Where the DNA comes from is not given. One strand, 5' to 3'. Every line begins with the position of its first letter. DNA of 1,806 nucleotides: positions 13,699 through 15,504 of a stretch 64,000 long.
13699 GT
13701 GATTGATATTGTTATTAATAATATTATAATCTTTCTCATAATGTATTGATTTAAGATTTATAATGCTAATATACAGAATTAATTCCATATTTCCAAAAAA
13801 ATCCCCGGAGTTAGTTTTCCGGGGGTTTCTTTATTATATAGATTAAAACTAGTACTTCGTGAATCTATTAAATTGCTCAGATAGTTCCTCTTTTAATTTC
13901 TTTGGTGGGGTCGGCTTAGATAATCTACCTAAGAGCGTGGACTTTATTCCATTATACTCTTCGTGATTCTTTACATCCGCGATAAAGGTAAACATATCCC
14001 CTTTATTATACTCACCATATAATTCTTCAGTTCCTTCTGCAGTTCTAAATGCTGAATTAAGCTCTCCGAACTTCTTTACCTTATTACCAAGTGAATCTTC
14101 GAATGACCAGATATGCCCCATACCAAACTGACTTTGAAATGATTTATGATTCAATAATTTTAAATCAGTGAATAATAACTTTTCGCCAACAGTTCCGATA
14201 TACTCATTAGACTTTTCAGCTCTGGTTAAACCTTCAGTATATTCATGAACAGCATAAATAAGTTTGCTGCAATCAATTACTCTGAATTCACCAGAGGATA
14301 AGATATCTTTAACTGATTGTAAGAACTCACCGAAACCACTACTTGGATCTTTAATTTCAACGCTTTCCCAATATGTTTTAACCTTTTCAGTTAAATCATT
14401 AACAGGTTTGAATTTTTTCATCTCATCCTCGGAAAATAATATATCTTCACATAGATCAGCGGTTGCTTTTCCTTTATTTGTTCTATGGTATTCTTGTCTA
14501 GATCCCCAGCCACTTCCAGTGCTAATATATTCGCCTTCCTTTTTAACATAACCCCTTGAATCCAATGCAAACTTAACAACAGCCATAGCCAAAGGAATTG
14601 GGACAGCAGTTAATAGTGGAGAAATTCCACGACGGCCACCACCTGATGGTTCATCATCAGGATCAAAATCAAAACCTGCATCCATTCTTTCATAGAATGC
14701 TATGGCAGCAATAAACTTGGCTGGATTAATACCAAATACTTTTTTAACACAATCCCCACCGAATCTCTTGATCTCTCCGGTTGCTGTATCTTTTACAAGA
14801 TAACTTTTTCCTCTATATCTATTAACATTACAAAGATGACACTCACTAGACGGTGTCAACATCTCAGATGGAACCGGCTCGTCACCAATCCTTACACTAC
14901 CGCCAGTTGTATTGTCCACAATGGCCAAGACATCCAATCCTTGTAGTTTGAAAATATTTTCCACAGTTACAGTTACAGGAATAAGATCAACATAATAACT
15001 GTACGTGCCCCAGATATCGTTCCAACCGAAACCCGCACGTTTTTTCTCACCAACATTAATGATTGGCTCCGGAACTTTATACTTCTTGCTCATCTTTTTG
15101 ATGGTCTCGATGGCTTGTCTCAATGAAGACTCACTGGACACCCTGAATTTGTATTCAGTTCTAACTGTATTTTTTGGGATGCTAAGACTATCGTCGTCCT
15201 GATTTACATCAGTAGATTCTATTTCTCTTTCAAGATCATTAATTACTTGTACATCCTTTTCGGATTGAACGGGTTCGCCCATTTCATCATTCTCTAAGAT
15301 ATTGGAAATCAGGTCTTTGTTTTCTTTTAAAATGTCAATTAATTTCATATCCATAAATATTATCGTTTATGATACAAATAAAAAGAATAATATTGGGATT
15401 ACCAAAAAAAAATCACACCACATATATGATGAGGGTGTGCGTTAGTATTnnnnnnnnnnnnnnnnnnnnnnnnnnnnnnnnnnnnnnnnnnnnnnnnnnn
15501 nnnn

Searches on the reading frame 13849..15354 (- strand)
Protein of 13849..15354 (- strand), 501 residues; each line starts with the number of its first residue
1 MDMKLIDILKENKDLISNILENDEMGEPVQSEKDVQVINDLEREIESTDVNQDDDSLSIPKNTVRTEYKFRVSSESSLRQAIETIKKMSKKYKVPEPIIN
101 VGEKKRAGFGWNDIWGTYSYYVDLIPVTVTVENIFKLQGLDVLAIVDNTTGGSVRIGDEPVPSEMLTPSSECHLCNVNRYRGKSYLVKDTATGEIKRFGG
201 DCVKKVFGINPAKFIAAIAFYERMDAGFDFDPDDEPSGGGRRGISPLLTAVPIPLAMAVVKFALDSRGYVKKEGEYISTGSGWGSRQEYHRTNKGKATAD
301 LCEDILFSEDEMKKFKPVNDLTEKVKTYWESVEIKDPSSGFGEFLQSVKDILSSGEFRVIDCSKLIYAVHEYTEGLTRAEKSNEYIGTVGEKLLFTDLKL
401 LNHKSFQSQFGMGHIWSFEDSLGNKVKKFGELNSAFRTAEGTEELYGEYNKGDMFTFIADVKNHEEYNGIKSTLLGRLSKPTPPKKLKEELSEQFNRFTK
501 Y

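Call 10: search_protein_families(library=phrogs, proteins=[window:13849-15354:-])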
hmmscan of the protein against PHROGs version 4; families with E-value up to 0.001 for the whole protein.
window:13849-15354:- (501 aa): 3 families
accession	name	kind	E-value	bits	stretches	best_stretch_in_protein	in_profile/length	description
phrog_2319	-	unknown function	1.4e-31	111.2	1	70-477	8-393/399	-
phrog_27218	-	unknown function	2.1e-06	28.7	1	362-477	86-186/192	-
phrog_3628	-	unknown function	7.1e-05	23.1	1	381-477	168-252/257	-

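Call 11: search_protein_families(library=pfam, proteins=[window:13849-15354:-])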
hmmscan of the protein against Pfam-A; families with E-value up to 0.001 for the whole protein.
window:13849-15354:- (501 aa): 0 families

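Call 20: search_dna_similar(query=window:13849-15354:-, collection=phages, mode=protein, max_rows=20)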
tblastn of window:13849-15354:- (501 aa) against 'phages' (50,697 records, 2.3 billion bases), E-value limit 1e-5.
Records with a match: 45; places in all: 45; records where one place covers at least 80% of the query: 23.
Best place of each record, by identity: <60% 45.
By first word of the organism name: Vibrio 24; Aeromonas 10; Cronobacter 4; Gordonia 3; Salicola 1; phage 1; Rhodobacter 1; Ruegeria 1.
By host as written in the record: - 19; Aeromonas salmonicida 7; Vibrio alginolyticus V1 2; Gordonia terrae CAG3 2; Cronobacter sakazakii ATCC 29544 2; Cronobacter sakazakii 2; Aeromonas hydrophila 2; Vibrio crassostreae 1; and 8 more.
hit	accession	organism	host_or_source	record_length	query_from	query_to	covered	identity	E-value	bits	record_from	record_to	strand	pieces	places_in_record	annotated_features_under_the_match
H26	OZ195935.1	Vibrio phage D484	Seawater and oysters mix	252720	64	477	83%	26.4%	3e-13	79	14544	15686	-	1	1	hypothetical protein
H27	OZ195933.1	Vibrio phage D486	Seawater and oysters mix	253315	64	477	83%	26.4%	3e-13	79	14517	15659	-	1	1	hypothetical protein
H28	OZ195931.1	Vibrio phage D491s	Seawater and oysters mix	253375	64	477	83%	26.4%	3e-13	79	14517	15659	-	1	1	hypothetical protein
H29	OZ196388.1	Vibrio phage D485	Seawater and oysters mix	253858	64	477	83%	26.4%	5e-13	78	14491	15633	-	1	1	hypothetical protein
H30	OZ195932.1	Vibrio phage D481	Seawater and oysters mix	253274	63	477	83%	25.9%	1e-11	74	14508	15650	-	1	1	hypothetical protein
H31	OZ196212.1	Vibrio phage D527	Seawater and oysters mix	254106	64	477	83%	26.0%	6e-12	75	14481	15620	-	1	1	hypothetical protein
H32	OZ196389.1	Vibrio phage D490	Seawater and oysters mix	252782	64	477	83%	25.8%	3e-13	79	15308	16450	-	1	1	hypothetical protein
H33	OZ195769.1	Vibrio phage D482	Seawater and oysters mix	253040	64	477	83%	25.8%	3e-13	79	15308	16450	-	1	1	hypothetical protein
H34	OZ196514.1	Vibrio phage K575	Seawater and oysters mix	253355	64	477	83%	25.8%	3e-13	79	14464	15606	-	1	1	hypothetical protein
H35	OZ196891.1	Vibrio phage 6E35-1b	Seawater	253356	64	477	83%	25.8%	3e-13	79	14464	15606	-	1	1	hypothetical protein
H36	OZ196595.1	Vibrio phage K571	Seawater and oysters mix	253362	64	477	83%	25.8%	3e-13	79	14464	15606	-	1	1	hypothetical protein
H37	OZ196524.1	Vibrio phage K491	Seawater and oysters mix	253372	64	477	83%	25.8%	3e-13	79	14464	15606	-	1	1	hypothetical protein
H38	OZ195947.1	Vibrio phage D525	Seawater and oysters mix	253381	64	477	83%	25.8%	3e-13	79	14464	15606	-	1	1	hypothetical protein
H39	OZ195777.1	Vibrio phage D480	Seawater and oysters mix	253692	64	477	83%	25.8%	3e-13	79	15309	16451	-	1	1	hypothetical protein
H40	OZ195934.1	Vibrio phage D483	Seawater and oysters mix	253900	64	477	83%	25.8%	3e-13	79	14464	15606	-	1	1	hypothetical protein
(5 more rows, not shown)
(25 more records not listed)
